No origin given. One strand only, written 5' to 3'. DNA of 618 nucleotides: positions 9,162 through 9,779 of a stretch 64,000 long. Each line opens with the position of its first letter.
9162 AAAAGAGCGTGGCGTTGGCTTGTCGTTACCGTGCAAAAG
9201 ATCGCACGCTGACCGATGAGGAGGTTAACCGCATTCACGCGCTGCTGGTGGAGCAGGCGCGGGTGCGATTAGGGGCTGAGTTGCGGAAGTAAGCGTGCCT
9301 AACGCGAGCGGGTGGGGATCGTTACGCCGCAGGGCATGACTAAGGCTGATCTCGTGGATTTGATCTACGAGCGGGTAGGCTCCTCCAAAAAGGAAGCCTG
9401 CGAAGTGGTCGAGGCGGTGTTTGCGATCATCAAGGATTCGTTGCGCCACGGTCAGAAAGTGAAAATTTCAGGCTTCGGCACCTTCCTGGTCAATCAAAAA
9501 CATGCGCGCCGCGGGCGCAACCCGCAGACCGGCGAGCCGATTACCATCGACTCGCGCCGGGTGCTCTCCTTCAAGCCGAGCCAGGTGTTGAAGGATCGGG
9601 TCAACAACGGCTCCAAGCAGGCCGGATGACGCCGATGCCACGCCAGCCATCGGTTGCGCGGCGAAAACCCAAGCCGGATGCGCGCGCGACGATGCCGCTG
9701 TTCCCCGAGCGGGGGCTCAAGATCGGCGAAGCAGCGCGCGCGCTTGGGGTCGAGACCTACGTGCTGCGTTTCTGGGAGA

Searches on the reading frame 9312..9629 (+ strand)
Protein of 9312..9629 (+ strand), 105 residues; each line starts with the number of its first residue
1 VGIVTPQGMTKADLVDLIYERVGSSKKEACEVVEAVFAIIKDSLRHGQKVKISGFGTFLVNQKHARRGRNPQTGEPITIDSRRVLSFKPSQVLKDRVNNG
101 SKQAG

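Call 12: search_protein_families(library=pfam, max_evalue=0.01, proteins=[window:9312-9629:+])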
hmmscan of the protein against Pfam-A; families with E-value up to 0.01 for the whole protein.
window:9312-9629:+ (105 aa): 4 families
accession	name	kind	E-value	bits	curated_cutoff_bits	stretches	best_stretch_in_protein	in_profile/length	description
PF00216.26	Bac_DNA_binding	-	1.5e-32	112.1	22.4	1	9-98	1-90/90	Bacterial DNA-binding protein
PF18291.6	HU-HIG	-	3.4e-05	24.3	26.2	1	6-100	29-121/125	HU domain fused to wHTH, Ig, or Glycine-rich motif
PF18175.6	HU-CCDC81_bac_2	-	8e-05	22.9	35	1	14-63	3-52/70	CCDC81-like prokaryotic HU domain 2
PF14908.11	HU-CCDC81_euk_1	-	0.0069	16.9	26.1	1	25-65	20-60/89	CCDC81 eukaryotic HU domain 1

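Call 16: find_encoding_contigs(protein=window:9312-9629:+, flank=10000, max_places=10)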
Protein window:9312-9629:+ (105 aa): 1 contig read that carries it; 1 place shown.
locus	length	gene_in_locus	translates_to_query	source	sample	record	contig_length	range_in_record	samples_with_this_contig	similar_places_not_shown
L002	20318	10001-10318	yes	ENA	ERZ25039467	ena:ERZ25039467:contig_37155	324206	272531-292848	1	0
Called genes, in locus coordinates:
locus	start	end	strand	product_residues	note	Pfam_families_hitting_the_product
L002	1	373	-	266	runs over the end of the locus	PF00005:ABC_tran, PF13304:AAA_21 (faint)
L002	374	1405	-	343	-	PF01743:PolyA_pol, PF12627:PolyA_pol_RNAbd, PF01966:HD, PF13735:tRNA_NucTran2_2 (faint)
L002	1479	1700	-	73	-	PF01743:PolyA_pol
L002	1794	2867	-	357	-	PF01594:AI-2E_transport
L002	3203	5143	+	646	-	PF07973:tRNA_SAD, PF00587:tRNA-synt_2b, PF03129:HGTP_anticodon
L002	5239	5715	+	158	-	PF05198:IF3_N, PF00707:IF3_C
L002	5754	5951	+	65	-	PF01632:Ribosomal_L35p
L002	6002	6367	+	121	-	PF00453:Ribosomal_L20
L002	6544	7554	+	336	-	PF02912:Phe_tRNA-synt_N, PF01409:tRNA-synt_2d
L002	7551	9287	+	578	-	PF01588:tRNA_bind, PF03483:B3_4, PF03484:B5, PF17759:tRNA_synthFbeta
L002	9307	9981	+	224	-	PF17759:tRNA_synthFbeta, PF03147:FDX-ACB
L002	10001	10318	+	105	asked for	PF00216:Bac_DNA_binding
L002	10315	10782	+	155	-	PF00376:MerR (weak), PF13411:MerR_1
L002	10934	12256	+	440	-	PF13289:SIR2_2 (weak)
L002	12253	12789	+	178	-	-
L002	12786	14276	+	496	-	PF02463:SMC_N, PF13175:AAA_15 (faint), PF13476:AAA_23, PF13555:AAA_29 (weak)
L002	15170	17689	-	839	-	PF13506:Glyco_transf_21, PF00535:Glycos_transf_2, PF10111:Glyco_tranf_2_2, PF13641:Glyco_tranf_2_3, PF13632:Glyco_trans_2_3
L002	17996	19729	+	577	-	PF00512:HisKA, PF02518:HATPase_c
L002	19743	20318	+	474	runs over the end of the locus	PF00072:Response_reg, PF00158:Sigma54_activat, PF13191:AAA_16 (faint), PF14532:Sigma54_activ_2, PF07728:AAA_5 (weak), PF25601:AAA_lid_14, PF02954:HTH_8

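Call 54: search_protein_families(library=pfam, max_evalue=0.01, proteins=[L002:10934-12256:+, L002:12253-12789:+, L002:12786-14276:+])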
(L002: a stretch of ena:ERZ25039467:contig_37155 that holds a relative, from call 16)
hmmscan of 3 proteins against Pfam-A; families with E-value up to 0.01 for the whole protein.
L002:10934-12256:+ (440 aa): 1 family
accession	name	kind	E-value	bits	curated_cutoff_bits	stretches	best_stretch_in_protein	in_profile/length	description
PF13289.12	SIR2_2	-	4.8e-07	30.4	24.5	1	114-234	4-124/141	SIR2-like domain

L002:12253-12789:+ (178 aa): 1 family
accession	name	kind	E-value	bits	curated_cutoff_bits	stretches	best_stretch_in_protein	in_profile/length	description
PF20289.3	MComp1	-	0.00022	21.5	27.3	1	63-121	32-84/99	ABC-three component (ABC-3C) system Middle Component 1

L002:12786-14276:+ (496 aa): 6 families
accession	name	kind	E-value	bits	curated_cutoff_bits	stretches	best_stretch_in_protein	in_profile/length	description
PF13476.12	AAA_23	-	4.7e-17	63.7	27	1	6-129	2-125/201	AAA domain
PF02463.25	SMC_N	-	2.2e-09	37.5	40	1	5-91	4-88/220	RecF/RecN/SMC N terminal domain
PF13555.12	AAA_29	-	2.2e-07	30.9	27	1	12-51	10-49/61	P-loop containing region of AAA domain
PF13175.12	AAA_15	-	1.5e-05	25.2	32.1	1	1-51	1-50/374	AAA ATPase domain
PF13304.12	AAA_21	-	0.00023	21.7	27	1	26-48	1-23/304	AAA domain, putative AbiEii toxin, Type IV TA system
PF13401.12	AAA_22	-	0.0012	19.6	27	1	24-45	5-26/130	AAA domain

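Call 55: search_protein_families(library=padloc, max_evalue=0.001, proteins=[L002:10934-12256:+, L002:12253-12789:+, L002:12786-14276:+])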
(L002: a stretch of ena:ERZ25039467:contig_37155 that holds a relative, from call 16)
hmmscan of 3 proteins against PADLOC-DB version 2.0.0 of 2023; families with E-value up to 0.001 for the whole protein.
L002:10934-12256:+ (440 aa): 0 families

L002:12253-12789:+ (178 aa): 1 family
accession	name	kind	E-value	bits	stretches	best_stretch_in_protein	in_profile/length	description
PDLC03873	LmuC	-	0.00019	19.7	1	40-113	37-106/180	-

L002:12786-14276:+ (496 aa): 40 families (the best 25 are shown)
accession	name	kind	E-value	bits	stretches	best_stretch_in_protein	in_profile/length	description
PDLC03868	LmuB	-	1.4e-18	64.6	1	6-90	9-92/1035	-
PDLC03859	LmuB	-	2.3e-18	64.7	1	15-478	14-465/611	-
PDLC03865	LmuB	-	1.2e-13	48.2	1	1-60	1-67/1007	-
PDLC04135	mad3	-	3.3e-13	47.9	1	6-110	5-107/374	mads_3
PDLC03863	LmuB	-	1.3e-11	41.9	1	13-452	12-440/610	-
PDLC00271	PtuA1|PtuA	-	2.5e-08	31.9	1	1-67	1-66/421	AAA ATPase domain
PDLC00278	PtuA1|PtuA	-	3.1e-08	31.3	1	1-58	1-57/436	AAA ATPase domain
PDLC00267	PtuA1|PtuA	-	1.2e-07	29.3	1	1-67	1-66/438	AAA ATPase domain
PDLC04144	HEC-01B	-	2.4e-07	28.2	1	1-60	1-62/395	-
PDLC00091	GajA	-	6.6e-07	26.5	1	3-51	3-51/627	AAA ATPase domain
PDLC03861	LmuB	-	8.5e-07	25.3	1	4-60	211-267/1213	-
PDLC00269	PtuA1|PtuA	-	1e-06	26.3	1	1-58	1-66/446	AAA ATPase domain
PDLC04176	HEC-01A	-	1.1e-06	26.3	1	1-48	1-47/371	-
PDLC02730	PbeC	-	1.5e-06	25.3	0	1-102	1-106/651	PbeC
PDLC00102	GajA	-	3.3e-06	23.8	1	1-54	1-53/532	AAA ATPase domain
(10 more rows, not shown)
